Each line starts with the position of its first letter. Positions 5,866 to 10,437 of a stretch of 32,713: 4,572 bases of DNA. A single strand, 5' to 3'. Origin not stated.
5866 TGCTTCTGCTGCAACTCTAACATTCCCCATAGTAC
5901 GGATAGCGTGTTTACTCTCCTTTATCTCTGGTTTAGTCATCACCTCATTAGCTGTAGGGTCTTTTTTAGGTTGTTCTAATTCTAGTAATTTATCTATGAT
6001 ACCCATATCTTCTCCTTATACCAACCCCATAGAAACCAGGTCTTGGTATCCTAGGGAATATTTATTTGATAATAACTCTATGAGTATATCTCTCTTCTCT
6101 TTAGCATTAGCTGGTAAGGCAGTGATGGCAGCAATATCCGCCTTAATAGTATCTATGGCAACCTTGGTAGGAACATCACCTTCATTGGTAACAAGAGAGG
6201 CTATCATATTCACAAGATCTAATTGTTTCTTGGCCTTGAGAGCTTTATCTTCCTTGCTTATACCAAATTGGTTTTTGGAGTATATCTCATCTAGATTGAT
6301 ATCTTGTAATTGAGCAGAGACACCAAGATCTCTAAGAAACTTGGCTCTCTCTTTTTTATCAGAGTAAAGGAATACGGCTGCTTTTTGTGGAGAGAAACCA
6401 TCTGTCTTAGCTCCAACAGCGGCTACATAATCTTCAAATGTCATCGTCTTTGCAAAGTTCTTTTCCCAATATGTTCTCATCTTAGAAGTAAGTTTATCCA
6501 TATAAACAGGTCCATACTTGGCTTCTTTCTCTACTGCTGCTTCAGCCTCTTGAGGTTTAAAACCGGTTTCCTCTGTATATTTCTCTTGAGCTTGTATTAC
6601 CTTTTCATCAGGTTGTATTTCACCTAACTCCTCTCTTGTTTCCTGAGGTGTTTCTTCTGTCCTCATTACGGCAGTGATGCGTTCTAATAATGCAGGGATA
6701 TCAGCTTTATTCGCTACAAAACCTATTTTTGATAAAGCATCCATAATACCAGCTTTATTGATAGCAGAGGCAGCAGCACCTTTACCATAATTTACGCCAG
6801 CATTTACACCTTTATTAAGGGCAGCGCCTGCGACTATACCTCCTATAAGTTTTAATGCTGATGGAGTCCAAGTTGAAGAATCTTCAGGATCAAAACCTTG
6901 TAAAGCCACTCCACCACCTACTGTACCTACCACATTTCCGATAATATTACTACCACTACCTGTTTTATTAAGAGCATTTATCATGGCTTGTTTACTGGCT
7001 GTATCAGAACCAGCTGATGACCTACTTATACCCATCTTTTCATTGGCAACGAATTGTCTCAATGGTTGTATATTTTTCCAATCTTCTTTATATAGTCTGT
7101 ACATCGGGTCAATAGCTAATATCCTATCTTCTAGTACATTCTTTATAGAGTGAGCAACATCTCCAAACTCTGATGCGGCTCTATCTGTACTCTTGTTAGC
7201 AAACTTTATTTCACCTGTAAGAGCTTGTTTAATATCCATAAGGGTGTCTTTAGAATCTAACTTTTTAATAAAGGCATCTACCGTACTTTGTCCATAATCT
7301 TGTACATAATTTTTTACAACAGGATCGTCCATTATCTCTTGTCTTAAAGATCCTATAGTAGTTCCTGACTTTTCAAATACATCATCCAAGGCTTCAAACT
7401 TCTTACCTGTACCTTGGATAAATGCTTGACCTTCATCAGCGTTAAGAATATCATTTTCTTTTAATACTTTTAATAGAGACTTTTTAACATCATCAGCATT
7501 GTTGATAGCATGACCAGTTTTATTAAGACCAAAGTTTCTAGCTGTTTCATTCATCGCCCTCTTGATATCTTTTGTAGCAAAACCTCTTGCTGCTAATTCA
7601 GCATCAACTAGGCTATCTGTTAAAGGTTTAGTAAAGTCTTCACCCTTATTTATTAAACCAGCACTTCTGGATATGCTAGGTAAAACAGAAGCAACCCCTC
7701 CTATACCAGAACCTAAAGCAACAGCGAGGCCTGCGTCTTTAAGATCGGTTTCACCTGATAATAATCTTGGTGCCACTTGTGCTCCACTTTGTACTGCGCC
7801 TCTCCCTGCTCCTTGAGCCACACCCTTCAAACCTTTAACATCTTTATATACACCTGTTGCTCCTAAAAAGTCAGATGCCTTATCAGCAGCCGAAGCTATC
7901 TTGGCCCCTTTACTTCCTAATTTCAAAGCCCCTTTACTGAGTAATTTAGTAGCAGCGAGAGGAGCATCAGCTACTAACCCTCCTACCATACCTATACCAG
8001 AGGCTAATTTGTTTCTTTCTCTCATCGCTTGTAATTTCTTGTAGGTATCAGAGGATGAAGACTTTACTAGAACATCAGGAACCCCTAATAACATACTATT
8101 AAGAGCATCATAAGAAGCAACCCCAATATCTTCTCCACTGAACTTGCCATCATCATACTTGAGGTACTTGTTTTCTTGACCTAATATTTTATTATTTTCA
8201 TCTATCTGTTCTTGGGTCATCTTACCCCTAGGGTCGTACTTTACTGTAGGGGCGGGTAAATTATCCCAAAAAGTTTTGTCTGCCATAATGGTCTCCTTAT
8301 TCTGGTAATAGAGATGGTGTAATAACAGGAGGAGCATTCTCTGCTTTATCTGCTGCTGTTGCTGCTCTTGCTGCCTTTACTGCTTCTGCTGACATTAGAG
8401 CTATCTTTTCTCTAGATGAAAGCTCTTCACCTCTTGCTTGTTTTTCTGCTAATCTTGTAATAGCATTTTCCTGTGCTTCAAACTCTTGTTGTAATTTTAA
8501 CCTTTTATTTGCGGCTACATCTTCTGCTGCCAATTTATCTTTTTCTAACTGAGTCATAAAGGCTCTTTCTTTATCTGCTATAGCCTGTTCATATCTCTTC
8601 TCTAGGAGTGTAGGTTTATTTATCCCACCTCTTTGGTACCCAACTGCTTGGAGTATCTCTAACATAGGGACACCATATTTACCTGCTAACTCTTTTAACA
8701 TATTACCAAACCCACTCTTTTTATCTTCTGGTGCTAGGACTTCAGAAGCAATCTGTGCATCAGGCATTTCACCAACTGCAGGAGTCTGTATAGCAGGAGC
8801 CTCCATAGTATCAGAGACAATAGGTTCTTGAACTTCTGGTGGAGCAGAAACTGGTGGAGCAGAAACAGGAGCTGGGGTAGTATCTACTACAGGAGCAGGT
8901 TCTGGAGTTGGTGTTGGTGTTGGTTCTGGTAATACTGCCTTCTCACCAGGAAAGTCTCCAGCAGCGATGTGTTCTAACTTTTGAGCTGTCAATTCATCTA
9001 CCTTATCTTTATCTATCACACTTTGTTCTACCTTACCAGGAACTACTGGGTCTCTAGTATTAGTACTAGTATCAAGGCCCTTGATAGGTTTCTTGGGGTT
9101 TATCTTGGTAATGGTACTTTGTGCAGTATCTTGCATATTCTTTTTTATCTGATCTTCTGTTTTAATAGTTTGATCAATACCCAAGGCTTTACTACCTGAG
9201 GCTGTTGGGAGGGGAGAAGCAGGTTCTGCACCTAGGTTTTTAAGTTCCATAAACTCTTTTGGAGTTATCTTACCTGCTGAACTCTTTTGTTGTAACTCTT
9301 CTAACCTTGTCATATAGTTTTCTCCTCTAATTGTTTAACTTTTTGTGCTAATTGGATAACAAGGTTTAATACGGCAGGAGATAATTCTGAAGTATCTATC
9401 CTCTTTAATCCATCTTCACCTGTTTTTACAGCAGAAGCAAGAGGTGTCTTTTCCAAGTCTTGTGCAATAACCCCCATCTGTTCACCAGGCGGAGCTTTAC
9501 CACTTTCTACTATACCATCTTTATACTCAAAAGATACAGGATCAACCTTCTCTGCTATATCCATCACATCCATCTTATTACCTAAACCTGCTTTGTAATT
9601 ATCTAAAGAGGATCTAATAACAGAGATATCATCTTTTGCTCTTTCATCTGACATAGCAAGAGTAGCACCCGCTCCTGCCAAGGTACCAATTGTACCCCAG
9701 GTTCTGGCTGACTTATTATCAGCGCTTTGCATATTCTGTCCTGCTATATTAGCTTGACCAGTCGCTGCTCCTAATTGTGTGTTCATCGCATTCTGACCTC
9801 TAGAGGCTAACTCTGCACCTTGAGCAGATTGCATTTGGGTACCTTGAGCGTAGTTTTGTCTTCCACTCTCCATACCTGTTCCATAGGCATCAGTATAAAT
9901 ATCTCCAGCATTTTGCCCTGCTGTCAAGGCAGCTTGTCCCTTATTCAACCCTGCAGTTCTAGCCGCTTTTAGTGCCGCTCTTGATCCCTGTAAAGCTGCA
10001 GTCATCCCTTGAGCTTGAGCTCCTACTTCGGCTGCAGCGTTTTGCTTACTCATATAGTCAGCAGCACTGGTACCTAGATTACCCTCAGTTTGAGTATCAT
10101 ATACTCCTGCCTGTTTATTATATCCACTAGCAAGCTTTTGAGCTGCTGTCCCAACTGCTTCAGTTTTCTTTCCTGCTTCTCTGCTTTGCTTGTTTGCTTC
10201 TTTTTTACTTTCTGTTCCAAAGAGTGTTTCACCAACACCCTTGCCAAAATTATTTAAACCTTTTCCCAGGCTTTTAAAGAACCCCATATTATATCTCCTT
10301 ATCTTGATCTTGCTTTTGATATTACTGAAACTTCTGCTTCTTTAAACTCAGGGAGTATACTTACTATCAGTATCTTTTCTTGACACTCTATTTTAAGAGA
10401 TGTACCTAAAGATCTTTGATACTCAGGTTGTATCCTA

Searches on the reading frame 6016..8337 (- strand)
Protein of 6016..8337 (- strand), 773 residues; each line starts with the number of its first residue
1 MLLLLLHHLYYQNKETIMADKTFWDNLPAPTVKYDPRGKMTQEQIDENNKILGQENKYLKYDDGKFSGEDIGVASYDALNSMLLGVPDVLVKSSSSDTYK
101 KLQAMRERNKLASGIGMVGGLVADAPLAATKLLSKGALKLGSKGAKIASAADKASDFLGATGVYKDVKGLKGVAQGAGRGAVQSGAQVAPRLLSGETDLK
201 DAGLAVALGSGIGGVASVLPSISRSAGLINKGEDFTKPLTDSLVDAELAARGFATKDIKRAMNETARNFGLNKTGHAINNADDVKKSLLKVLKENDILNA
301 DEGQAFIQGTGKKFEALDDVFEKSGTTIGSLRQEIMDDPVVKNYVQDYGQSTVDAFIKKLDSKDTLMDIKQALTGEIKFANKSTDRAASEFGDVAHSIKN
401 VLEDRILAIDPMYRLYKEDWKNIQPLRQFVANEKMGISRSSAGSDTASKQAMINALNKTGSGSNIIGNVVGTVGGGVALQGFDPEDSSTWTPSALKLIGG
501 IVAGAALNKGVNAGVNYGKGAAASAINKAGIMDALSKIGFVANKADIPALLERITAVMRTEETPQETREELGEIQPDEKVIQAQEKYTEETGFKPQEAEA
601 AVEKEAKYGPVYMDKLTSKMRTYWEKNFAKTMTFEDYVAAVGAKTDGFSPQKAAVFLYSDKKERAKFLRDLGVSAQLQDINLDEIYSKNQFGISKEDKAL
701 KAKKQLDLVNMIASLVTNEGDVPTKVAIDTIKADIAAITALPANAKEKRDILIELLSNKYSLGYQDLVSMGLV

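Call 26: search_protein_families(library=phrogs, proteins=[window:6016-8337:-], max_evalue=0.01)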
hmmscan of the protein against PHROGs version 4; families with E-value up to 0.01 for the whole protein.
window:6016-8337:- (773 aa): 0 families

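Call 27: search_protein_families(library=pfam, proteins=[window:6016-8337:-], max_evalue=0.01)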
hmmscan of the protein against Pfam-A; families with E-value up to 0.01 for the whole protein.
window:6016-8337:- (773 aa): 1 family
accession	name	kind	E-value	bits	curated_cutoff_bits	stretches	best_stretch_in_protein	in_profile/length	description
PF16707.10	CagS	-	0.0055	17.2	27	0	276-356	10-84/196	Cag pathogenicity island protein S of Helicobacter pylori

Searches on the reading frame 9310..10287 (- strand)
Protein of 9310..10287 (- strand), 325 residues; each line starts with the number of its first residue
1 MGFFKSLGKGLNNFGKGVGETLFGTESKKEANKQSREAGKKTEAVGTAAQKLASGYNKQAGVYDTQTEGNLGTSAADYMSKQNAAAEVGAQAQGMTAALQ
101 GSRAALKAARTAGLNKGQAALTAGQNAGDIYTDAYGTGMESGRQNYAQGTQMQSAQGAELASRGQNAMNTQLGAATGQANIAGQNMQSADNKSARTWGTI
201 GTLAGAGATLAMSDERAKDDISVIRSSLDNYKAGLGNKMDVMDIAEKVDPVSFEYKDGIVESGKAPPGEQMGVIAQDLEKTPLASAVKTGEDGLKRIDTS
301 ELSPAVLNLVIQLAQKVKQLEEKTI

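Call 26: search_protein_families(library=phrogs, proteins=[window:9310-10287:-], max_evalue=0.01)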
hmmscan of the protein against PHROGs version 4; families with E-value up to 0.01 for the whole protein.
window:9310-10287:- (325 aa): 0 families

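Call 27: search_protein_families(library=pfam, proteins=[window:9310-10287:-], max_evalue=0.01)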
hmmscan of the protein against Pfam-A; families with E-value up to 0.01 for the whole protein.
window:9310-10287:- (325 aa): 1 family
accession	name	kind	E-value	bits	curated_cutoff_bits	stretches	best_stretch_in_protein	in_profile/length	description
PF13884.11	Peptidase_S74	-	8.5e-08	32.8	22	1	213-286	1-56/58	Chaperone of endosialidase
